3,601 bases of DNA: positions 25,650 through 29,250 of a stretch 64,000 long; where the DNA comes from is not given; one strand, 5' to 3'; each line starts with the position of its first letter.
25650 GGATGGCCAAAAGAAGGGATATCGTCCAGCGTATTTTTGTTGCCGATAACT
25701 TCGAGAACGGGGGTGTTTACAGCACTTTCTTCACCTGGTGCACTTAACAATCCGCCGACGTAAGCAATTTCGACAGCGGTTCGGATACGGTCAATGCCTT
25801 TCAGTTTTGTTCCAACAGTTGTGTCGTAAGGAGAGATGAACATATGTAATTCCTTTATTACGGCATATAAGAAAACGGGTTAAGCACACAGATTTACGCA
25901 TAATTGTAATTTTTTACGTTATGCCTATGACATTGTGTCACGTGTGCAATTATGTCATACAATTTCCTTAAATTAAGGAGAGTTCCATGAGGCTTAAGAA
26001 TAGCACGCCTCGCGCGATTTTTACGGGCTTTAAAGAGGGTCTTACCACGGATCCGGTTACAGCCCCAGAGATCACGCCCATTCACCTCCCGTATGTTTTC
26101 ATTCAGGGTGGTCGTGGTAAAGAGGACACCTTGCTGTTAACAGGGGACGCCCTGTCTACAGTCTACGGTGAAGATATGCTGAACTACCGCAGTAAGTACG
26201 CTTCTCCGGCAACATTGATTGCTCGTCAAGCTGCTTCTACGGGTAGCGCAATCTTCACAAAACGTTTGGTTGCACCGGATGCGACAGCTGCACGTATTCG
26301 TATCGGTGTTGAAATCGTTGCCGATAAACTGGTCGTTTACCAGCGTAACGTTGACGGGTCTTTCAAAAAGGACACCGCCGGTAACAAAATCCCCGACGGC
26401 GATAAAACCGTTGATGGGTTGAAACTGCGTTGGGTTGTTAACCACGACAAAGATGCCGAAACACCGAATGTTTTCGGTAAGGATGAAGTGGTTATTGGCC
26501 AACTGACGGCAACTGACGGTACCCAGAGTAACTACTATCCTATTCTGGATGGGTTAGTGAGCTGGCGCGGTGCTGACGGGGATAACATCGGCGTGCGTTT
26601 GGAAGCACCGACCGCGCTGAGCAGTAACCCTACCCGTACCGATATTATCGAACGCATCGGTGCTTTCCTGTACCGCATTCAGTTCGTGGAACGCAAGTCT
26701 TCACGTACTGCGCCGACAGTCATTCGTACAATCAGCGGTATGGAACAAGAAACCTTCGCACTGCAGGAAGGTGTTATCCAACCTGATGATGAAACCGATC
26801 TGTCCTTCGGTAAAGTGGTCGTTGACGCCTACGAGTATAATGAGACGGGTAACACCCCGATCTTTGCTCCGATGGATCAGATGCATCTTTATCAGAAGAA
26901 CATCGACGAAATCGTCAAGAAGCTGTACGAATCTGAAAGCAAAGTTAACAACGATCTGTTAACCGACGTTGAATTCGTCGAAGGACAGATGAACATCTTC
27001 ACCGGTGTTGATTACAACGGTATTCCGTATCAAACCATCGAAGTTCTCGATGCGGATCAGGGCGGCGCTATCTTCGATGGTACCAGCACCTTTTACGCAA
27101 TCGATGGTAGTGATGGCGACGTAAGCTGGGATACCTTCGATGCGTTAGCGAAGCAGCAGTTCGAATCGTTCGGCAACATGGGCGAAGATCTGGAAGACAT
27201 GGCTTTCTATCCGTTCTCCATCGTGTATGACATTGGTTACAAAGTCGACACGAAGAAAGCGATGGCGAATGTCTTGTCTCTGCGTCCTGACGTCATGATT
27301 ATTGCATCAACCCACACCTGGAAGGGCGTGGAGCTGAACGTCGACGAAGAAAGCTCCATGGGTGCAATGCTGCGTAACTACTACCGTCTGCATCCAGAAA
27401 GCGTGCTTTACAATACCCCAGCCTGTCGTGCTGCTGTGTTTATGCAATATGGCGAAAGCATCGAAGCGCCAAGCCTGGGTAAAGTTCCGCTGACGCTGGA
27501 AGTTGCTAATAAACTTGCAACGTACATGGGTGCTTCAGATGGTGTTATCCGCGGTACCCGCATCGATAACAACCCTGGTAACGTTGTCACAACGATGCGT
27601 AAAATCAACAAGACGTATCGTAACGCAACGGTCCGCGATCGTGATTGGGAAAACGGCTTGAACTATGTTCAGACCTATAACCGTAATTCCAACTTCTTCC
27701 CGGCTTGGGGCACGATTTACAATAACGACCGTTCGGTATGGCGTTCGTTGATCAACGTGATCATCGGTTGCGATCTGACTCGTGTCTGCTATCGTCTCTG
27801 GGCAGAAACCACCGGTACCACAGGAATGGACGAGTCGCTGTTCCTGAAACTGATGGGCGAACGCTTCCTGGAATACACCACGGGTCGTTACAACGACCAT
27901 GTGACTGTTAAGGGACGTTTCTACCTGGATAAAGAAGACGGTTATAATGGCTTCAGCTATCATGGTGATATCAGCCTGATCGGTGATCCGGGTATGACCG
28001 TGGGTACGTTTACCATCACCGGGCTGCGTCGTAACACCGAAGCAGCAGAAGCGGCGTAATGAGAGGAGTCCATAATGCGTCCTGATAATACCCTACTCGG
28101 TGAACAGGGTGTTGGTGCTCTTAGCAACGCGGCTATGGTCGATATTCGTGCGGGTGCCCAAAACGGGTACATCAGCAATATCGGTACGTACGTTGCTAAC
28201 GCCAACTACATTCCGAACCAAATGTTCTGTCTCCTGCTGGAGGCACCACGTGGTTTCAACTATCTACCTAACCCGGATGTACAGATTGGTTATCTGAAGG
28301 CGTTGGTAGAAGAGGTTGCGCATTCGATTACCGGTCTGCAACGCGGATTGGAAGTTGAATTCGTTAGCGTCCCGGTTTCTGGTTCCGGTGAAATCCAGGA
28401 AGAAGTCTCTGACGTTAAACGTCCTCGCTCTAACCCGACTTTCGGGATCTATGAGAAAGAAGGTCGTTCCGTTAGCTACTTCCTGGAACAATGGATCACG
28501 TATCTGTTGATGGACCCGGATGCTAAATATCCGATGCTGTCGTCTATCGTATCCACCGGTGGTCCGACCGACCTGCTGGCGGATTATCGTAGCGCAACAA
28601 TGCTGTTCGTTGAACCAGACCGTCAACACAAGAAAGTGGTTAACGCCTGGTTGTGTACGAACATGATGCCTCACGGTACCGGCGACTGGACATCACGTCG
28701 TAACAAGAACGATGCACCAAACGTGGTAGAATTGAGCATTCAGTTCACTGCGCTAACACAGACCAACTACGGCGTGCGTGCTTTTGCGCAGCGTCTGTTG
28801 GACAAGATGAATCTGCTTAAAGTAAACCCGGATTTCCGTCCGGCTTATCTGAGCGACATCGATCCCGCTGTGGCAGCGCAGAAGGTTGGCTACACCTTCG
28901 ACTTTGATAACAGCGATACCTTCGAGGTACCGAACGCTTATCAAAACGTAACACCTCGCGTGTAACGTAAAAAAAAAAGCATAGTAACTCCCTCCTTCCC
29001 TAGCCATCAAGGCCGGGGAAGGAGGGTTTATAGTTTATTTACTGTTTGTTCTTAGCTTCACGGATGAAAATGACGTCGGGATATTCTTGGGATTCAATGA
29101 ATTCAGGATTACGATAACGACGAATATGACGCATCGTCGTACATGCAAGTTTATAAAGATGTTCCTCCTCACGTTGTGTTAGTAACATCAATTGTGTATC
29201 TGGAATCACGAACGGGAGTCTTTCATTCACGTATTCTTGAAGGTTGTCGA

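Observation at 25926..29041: Sheath/tube-like gene pair framed by a palindromic upstream element, an A10 run and a strong terminator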

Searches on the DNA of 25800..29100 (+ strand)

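Call 5: search_dna_similar(query=window:25800-29100:+, collection=phages, mode=near)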
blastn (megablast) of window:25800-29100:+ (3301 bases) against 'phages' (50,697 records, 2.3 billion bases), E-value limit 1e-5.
Records with a match: 2; places in all: 2; records where one place covers at least 80% of the query: 2.
Best place of each record, by identity: 95-99% 2.
By first word of the organism name: Escherichia 2.
By host as written in the record: Escherichia coli 2.
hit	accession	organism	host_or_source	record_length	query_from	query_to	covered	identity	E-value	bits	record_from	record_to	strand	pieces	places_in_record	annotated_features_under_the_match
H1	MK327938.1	Escherichia phage vB_EcoM_Goslar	Escherichia coli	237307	1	3301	100%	95.4%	0e+0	5264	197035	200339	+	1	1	hypothetical protein (x4)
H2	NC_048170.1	Escherichia phage vB_EcoM_Goslar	Escherichia coli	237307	1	3301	100%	95.4%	0e+0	5264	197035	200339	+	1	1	tail sheath | virion structural protein | hypothetical protein (x2)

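Call 6: get_annotated_region(hit=H2, flank=6000)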
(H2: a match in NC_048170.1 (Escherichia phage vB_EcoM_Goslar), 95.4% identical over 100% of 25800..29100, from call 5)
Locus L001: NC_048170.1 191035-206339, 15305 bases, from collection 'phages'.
description: Escherichia phage vB_EcoM_Goslar, complete genome.
organism: Escherichia phage vB_EcoM_Goslar (NCBI taxid 2502409)
taxonomy: Viruses; Duplodnaviria; Heunggongvirae; Uroviricota; Caudoviricetes; Goslarvirus; Goslarvirus goslar
host: Escherichia coli; source: duck dung; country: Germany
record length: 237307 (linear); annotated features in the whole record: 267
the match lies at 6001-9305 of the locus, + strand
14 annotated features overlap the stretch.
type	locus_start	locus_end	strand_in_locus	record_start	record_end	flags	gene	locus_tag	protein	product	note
CDS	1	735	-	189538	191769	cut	-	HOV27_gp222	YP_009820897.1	terminase large subunit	weakly similar to ORF025 [Pseudomonas virus phiKZ]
CDS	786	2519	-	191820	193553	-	-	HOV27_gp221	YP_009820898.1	virion structural protein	weakly similar to putative virion structural protein [Erwinia phage vB_EamM_Simmy50]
CDS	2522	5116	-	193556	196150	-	-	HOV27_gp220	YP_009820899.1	hypothetical protein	weakly similar to putative virion structural protein [Erwinia phage vB_EamM_Simmy50]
CDS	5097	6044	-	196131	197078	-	-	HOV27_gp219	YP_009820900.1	hypothetical protein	weakly similar to putative virion structural protein [Erwinia phage vB_EamM_Special G]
CDS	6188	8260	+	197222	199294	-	-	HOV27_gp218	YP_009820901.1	tail sheath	ORF029 [Pseudomonas virus phiKZ]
CDS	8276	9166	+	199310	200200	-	-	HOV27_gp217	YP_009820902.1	virion structural protein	weakly similar to putative virion structural protein [Erwinia phage PhiEaH1]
CDS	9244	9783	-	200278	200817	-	-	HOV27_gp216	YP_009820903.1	hypothetical protein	-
CDS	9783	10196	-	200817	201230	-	-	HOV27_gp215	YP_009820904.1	hypothetical protein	weakly similar to hypothetical protein [Erwinia phage PhiEaH1]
CDS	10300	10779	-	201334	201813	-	-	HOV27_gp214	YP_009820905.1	hypothetical protein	-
CDS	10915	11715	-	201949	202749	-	-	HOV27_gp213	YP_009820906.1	hypothetical protein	-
CDS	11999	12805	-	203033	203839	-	-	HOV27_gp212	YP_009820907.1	head maturation protease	weakly similar to putative structural protein [Erwinia phage vB_EamM_Simmy50]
CDS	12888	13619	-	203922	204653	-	-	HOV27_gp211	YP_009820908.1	hypothetical protein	weakly similar to hypothetical protein [Erwinia phage PhiEaH1]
CDS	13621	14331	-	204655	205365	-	-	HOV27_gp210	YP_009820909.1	virion structural protein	weakly similar to hypothetical protein [Pseudomonas phage PhiPA3]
CDS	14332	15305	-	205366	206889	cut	-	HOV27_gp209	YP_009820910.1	hypothetical protein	weakly similar to hypothetical protein Ea357_166 [Erwinia phage Ea35-70]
